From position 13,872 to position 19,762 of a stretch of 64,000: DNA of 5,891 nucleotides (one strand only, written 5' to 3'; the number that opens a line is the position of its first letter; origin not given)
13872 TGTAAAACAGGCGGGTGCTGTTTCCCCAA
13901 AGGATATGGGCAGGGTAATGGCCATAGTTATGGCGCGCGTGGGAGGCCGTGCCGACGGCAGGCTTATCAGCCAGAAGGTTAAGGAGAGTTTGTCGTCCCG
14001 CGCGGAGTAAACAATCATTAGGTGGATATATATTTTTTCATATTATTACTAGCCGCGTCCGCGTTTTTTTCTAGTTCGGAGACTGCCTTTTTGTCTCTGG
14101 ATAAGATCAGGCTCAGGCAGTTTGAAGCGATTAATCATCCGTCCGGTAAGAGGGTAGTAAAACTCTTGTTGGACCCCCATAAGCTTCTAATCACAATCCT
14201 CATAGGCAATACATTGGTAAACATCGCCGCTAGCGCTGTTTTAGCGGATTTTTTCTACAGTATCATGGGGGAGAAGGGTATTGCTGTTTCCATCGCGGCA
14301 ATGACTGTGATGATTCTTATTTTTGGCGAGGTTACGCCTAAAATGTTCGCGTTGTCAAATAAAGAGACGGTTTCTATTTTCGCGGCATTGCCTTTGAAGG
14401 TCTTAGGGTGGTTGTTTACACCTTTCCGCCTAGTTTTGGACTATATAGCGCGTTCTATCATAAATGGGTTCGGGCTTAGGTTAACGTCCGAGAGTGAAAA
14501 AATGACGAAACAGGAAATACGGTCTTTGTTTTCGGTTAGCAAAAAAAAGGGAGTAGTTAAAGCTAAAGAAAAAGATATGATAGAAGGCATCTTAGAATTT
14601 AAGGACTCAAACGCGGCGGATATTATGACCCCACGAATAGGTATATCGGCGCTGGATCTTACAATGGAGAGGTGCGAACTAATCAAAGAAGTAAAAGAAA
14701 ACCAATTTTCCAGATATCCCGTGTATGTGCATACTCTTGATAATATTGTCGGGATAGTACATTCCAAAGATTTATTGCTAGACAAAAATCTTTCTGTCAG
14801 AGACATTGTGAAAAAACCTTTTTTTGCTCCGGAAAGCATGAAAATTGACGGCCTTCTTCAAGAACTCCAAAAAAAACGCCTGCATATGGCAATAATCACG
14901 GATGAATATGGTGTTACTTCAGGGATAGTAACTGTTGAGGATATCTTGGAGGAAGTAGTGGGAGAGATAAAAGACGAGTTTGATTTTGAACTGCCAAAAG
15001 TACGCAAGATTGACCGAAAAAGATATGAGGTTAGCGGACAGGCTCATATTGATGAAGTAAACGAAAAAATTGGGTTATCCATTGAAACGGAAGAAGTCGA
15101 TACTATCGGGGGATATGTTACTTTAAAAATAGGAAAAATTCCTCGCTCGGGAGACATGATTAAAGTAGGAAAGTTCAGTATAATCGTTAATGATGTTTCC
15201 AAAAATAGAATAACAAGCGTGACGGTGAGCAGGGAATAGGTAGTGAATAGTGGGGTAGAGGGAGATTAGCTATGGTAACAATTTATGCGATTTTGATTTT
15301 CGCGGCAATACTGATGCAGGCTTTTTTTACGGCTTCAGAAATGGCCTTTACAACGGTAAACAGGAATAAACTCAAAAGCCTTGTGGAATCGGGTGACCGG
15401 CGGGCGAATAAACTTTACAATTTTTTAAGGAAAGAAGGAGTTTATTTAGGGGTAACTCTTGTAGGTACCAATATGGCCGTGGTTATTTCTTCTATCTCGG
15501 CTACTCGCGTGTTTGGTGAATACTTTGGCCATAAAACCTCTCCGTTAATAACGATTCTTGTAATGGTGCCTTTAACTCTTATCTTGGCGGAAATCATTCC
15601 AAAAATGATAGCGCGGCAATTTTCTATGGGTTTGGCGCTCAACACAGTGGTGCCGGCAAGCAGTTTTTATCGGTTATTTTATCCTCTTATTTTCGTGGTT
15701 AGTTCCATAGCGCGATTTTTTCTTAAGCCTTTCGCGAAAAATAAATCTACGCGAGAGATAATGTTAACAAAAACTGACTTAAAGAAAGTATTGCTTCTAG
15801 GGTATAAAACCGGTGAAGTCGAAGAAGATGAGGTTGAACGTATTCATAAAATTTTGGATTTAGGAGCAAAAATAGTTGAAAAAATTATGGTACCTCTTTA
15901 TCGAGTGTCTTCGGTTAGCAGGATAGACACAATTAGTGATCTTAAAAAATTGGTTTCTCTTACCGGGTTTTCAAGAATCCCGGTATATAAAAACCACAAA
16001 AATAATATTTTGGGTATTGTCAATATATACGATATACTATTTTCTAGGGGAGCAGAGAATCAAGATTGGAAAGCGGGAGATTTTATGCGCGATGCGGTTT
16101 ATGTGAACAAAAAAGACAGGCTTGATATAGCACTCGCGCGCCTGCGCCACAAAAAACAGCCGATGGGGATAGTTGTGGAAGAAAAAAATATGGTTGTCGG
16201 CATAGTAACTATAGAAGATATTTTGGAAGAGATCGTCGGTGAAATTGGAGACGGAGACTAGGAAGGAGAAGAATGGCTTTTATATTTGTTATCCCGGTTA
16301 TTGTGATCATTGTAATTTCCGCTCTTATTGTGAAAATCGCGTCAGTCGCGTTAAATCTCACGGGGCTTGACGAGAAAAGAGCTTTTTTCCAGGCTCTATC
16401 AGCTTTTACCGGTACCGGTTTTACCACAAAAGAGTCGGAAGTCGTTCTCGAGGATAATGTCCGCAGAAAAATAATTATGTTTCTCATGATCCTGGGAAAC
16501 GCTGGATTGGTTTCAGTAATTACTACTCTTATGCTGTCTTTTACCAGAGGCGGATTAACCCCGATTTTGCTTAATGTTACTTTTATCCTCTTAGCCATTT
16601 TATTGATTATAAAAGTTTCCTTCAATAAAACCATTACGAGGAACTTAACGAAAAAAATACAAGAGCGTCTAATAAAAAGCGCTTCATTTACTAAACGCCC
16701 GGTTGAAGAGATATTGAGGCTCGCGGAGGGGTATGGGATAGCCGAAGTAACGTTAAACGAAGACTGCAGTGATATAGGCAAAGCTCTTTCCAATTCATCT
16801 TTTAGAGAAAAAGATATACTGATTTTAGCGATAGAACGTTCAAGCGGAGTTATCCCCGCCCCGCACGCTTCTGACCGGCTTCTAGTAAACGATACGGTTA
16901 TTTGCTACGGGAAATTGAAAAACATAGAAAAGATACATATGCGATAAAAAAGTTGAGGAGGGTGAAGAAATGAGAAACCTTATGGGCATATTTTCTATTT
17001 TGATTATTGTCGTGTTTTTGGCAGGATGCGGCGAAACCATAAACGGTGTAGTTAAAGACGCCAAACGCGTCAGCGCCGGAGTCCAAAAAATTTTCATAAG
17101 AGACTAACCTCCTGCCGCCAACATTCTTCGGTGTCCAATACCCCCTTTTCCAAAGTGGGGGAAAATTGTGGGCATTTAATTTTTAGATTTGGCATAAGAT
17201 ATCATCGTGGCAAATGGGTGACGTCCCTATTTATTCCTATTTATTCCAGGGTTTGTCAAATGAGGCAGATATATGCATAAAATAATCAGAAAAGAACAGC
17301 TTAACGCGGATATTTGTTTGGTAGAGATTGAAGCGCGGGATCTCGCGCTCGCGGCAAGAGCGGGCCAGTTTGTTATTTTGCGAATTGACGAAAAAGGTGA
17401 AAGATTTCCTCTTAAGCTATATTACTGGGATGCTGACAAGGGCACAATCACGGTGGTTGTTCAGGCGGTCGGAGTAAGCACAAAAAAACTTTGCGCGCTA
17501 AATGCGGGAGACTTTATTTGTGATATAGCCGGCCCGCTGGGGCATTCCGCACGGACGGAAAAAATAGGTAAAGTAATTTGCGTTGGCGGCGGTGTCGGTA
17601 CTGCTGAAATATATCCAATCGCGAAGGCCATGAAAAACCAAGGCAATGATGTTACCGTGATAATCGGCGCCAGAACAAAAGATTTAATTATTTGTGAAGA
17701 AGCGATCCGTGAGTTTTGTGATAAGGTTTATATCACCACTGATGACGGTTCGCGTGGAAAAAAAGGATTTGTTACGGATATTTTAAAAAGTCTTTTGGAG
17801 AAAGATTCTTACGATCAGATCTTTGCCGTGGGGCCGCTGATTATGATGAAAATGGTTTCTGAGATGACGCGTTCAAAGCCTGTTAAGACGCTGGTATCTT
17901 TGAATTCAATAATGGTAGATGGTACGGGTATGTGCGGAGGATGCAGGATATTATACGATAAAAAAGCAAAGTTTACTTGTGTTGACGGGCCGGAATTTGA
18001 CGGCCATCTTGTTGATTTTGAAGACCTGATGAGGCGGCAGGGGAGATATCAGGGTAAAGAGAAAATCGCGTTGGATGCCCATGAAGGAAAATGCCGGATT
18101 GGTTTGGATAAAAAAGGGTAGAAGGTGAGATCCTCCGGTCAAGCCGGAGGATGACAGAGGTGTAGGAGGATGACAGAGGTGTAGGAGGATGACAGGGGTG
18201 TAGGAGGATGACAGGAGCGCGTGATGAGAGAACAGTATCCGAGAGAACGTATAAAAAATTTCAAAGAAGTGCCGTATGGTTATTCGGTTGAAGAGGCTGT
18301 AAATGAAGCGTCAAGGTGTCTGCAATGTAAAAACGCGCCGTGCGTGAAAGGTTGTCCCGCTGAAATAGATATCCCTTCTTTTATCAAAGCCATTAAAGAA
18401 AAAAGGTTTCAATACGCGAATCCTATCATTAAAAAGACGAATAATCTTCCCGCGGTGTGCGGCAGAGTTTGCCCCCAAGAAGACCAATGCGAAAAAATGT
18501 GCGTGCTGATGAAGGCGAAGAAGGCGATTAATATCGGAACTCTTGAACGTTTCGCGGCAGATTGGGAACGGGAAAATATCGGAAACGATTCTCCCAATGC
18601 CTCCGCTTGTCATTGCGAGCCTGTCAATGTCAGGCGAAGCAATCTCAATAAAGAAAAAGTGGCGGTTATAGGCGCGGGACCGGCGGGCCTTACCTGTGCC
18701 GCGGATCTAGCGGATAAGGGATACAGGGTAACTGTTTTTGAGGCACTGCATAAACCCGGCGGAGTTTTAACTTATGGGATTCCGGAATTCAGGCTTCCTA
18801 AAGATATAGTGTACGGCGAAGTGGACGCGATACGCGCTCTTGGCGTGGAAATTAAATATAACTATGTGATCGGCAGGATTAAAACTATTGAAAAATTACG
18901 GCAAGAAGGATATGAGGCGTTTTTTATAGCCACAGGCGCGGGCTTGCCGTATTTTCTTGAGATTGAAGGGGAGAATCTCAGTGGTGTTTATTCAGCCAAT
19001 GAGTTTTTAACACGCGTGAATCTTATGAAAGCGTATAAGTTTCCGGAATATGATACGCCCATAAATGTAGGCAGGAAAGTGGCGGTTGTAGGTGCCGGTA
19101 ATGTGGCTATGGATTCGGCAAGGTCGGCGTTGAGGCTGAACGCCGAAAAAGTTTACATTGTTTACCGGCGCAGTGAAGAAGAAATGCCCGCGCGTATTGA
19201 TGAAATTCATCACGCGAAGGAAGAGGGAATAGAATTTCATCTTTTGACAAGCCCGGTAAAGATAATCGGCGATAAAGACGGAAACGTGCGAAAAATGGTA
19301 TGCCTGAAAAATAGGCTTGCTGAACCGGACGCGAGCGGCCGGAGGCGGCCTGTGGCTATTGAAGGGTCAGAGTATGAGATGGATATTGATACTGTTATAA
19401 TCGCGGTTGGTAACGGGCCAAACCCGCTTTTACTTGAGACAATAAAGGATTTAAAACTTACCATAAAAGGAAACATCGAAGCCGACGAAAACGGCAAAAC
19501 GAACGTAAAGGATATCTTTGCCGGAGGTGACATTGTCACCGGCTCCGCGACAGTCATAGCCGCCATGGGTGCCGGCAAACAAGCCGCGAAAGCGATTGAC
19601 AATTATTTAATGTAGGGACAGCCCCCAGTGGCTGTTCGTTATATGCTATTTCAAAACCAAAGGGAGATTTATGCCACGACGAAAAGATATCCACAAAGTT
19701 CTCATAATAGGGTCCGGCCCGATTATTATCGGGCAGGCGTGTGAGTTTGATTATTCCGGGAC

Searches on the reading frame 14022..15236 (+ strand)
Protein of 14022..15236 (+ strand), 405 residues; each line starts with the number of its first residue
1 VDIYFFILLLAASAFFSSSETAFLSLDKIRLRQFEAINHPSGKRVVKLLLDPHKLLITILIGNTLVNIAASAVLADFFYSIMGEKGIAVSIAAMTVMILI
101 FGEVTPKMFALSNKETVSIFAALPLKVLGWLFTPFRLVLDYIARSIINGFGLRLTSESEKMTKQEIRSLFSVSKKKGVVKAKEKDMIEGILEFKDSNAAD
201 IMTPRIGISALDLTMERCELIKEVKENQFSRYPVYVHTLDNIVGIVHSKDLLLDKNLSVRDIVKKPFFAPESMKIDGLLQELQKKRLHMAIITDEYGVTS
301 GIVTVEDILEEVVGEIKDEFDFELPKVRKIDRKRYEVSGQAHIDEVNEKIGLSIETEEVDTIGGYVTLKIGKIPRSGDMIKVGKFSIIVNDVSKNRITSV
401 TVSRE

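Call 82: search_protein_families(library=pfam, proteins=[window:14022-15236:+], max_evalue=0.00001)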
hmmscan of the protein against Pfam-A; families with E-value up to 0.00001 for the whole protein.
window:14022-15236:+ (405 aa): 3 families
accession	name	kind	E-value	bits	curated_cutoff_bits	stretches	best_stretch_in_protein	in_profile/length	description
PF01595.25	CNNM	-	6.1e-50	169.8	28.4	1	6-183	3-181/181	Cyclin M transmembrane N-terminal domain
PF03471.22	CorC_HlyC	-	2.5e-19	69.5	27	1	329-404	2-79/81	Transporter associated domain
PF00571.33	CBS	-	1.2e-12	48.3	24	1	259-313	1-56/57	CBS domain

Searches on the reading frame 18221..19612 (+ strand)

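Call 82: search_protein_families(library=pfam, proteins=[window:18221-19612:+], max_evalue=0.00001)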
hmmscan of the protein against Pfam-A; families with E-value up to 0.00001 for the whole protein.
window:18221-19612:+ (464 aa): 10 families
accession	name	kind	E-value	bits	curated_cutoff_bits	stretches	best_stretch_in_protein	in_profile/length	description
PF14691.11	Fer4_20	-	2.3e-43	147.1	25.8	1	10-119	1-111/113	Dihydroprymidine dehydrogenase domain II, 4Fe-4S cluster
PF07992.20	Pyr_redox_2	-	2.8e-40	139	26.1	1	146-452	2-291/291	Pyridine nucleotide-disulphide oxidoreductase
PF00070.33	Pyr_redox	-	5.7e-16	59.2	22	1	286-359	1-77/82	Pyridine nucleotide-disulphide oxidoreductase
PF01266.30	DAO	-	4.9e-10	39.9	27.9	1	146-180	1-35/353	FAD dependent oxidoreductase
PF13450.12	NAD_binding_8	-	6.1e-10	39.7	21.9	1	149-183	1-35/68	NAD(P)-binding Rossmann-like domain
PF13738.12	Pyr_redox_3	-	2.2e-08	34.1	30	0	149-174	2-28/305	Pyridine nucleotide-disulphide oxidoreductase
PF03486.20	HI0933_like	-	3.7e-07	30.3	50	1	146-180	2-36/244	HI0933-like protein Rossmann domain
PF13241.12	NAD_binding_7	-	2.5e-06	28.4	22.1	0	284-332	7-51/104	Putative NAD(P)-binding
PF01946.23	Thi4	-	3.6e-06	26.8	26.2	0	144-186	17-60/235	Thi4 family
PF00890.30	FAD_binding_2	-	6.2e-06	26.1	20.4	1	147-181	2-36/414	FAD binding domain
